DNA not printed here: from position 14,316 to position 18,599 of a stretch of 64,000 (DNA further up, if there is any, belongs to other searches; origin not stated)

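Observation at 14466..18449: Unusual architecture: signal anchor + Kelch propeller + ~375-aa (PPV)n stalk + complete 7-blade RCC1 propeller + TM anchor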

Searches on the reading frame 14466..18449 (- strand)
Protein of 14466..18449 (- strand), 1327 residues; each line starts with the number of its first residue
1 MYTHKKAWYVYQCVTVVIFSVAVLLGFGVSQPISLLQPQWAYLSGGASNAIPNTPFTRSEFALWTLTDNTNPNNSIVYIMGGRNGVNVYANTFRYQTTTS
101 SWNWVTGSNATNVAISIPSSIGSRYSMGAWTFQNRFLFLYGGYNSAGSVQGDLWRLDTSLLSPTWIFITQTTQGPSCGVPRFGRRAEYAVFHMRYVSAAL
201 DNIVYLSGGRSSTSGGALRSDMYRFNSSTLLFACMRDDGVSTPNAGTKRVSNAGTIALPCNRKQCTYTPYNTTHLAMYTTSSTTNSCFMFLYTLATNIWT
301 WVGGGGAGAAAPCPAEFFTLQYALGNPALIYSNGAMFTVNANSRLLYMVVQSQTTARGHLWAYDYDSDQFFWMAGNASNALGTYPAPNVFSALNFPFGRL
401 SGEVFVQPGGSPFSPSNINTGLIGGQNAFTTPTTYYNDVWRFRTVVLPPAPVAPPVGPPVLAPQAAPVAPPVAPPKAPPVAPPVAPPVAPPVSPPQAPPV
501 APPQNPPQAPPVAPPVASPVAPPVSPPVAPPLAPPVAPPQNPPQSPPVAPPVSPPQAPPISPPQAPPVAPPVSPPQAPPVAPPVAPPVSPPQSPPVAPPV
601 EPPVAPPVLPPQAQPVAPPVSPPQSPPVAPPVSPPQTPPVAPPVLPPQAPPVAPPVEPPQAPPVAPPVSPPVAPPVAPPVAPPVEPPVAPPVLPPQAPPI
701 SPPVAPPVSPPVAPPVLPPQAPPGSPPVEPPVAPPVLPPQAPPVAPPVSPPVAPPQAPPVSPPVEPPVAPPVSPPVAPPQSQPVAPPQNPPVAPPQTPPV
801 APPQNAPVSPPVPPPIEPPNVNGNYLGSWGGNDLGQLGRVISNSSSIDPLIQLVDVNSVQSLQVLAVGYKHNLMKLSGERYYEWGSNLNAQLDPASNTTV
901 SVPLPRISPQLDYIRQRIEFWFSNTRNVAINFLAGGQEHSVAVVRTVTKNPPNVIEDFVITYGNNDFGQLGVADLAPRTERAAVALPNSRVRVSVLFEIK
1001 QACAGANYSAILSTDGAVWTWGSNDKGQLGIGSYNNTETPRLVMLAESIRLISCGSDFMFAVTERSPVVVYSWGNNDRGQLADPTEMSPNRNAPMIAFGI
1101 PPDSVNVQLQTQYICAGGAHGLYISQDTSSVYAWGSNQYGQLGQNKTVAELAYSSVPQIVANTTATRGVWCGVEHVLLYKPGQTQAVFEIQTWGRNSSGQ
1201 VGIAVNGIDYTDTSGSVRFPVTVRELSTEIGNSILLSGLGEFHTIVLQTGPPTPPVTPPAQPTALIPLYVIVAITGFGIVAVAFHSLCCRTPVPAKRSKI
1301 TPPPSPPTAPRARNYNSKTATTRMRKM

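Call 3: search_protein_families(library=pfam, proteins=[window:14466-18449:-], max_evalue=0.01)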
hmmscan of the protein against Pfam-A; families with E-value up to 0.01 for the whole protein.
window:14466-18449:- (1327 aa): 9 families
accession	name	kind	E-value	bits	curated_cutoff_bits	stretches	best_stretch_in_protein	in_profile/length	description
PF25390.1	WD40_RLD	-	1.1e-51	176.8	150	2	933-1247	36-313/363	RCC1-like domain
PF00415.24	RCC1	-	7.6e-41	138.9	21.7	3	1015-1062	1-50/50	Regulator of chromosome condensation (RCC1) repeat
PF13540.12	RCC1_2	-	2.7e-14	52.9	22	3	999-1028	1-30/30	Regulator of chromosome condensation (RCC1) repeat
PF24981.1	Beta-prop_ATRN-LZTR1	-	5.8e-08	32.8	50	1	77-303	1-196/289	Attractin/LZTR1 beta-propeller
PF24681.1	Kelch_KLHDC2_KLHL20_DRC7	-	6.3e-08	32.6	50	1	74-299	8-191/221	KLHDC2/KLHL20/DRC7 Kelch-repeats domain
PF13418.12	Kelch_4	-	3.9e-06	27.2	21.6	0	134-159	12-37/49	Galactose oxidase, central domain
PF01344.31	Kelch_1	-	0.00033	20.6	20.1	0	75-102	12-39/46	Kelch motif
PF13415.12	Kelch_3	-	0.00078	20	22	0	134-170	1-32/48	Galactose oxidase, central domain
PF07646.21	Kelch_2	-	0.0026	18.1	21.3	0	192-235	2-44/48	Kelch motif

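Call 8: find_encoding_contigs(protein=window:14466-18449:-, flank=3000, max_places=4)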
Protein window:14466-18449:- (1327 aa): no gene with exactly this product is on record in the collection.

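Call 73: search_solved_structures(query=window:14466-18449:-, max_evalue=0.001)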
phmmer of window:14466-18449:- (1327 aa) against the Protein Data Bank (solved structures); distinct sequences matched with E-value up to 0.001: 35.
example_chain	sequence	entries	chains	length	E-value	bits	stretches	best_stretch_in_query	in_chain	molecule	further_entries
6xzn_A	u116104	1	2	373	2.3e-29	104.7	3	1003-1147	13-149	Ultraviolet-B receptor UVR8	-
4jhp_C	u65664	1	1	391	2.3e-29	104.7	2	962-1162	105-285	X-linked retinitis pigmentosa GTPase regulator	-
4jhn_A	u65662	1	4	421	2.6e-29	104.6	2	962-1162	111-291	X-linked retinitis pigmentosa GTPase regulator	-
6xzm_A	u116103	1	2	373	4e-29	103.9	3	959-1098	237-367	Ultraviolet-B receptor UVR8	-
4qam_A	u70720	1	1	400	4.6e-29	103.8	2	998-1162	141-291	X-linked retinitis pigmentosa GTPase regulator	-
4dnu_A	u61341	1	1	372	4.8e-29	103.7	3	959-1098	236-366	AT5g63860/MGI19_6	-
4dnv_A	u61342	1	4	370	8.3e-29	102.9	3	1003-1147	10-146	AT5g63860/MGI19_6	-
8gqe_B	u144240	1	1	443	1.2e-28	102.4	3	959-1105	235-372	Ultraviolet-B receptor UVR8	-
4nc4_A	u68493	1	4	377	3.8e-28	100.7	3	959-1103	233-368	Ultraviolet-B receptor UVR8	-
6xzl_A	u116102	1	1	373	4.9e-28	100.3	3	1003-1150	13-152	Ultraviolet-B receptor UVR8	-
7q40_A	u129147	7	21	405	6.6e-28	99.9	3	1001-1099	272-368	E3 ubiquitin-protein ligase HERC2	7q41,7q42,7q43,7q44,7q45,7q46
4naa_A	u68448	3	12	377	8.3e-28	99.6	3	998-1145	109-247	Ultraviolet-B receptor UVR8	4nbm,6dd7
4d9s_A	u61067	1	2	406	8.6e-28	99.5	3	959-1105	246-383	UVB-resistance protein UVR8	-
4dnw_A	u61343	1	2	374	1.1e-27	99.2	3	998-1145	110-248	AT5g63860/MGI19_6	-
7vgg_B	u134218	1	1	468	1.5e-27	98.7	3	959-1105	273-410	Ultraviolet-B receptor UVR8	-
3kci_A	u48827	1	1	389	2.1e-24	88.3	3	962-1151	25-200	Probable E3 ubiquitin-protein ligase HERC2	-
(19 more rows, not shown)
